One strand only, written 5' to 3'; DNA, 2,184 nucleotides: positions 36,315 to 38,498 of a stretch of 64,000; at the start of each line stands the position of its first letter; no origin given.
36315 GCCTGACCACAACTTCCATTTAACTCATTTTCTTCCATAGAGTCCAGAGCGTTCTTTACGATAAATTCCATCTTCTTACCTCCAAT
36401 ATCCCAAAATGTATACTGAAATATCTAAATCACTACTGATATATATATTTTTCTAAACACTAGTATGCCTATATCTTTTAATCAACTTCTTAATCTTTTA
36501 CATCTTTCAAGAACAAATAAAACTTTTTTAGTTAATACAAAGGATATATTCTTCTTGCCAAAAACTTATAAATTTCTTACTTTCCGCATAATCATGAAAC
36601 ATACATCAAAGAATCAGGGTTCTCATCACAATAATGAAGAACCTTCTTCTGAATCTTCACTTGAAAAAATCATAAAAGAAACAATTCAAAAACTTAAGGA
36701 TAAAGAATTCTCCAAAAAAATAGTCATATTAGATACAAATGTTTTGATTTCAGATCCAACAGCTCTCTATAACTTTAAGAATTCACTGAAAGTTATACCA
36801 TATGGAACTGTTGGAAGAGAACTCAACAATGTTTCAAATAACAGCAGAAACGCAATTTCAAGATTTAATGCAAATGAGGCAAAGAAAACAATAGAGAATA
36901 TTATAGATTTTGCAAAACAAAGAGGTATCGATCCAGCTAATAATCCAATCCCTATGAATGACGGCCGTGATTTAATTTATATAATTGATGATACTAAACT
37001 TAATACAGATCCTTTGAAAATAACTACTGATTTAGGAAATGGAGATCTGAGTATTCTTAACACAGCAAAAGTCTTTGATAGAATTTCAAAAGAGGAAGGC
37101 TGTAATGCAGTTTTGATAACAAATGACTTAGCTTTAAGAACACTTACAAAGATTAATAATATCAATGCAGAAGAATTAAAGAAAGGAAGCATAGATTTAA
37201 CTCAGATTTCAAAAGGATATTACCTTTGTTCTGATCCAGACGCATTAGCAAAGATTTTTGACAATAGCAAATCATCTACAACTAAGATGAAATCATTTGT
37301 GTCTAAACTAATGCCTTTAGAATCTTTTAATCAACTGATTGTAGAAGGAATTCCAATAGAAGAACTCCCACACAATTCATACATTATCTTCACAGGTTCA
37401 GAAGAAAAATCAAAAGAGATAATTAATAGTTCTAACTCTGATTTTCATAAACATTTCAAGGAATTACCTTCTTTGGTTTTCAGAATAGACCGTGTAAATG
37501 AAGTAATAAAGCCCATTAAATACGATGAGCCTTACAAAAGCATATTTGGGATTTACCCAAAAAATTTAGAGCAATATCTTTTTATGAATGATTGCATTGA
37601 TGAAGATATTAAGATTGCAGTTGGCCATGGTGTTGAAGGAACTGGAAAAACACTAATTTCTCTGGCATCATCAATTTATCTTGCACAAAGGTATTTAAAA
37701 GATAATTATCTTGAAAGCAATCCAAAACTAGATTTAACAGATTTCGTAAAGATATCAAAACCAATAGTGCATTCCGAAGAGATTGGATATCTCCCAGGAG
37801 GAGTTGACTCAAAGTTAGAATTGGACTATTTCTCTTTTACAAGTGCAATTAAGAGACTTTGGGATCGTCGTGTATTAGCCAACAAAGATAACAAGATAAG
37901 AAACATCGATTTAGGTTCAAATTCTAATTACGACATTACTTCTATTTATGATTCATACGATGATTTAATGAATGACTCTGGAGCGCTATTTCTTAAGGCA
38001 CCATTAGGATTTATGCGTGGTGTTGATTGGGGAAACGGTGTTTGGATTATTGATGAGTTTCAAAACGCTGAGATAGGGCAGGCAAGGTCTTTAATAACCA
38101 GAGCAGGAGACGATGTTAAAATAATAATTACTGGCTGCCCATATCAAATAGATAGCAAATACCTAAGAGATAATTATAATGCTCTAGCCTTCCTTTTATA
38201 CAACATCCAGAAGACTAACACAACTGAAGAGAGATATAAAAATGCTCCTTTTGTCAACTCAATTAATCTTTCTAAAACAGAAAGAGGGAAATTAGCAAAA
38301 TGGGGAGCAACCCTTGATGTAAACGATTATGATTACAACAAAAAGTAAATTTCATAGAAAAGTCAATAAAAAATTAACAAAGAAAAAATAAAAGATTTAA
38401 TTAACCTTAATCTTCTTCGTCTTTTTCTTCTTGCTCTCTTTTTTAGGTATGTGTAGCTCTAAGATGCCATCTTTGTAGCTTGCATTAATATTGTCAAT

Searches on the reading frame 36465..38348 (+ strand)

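Call 76: search_protein_families(library=pfam, proteins=[window:36465-38348:+], max_evalue=0.001)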
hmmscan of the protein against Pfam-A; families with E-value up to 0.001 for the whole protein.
window:36465-38348:+ (627 aa): 2 families
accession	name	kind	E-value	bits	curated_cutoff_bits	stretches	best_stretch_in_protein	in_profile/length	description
PF02562.22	PhoH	-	1.2e-16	61.2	27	1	363-582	2-176/205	PhoH-like protein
PF13638.12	PIN_4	-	5e-15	56.4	21.9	1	87-238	1-131/132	PIN domain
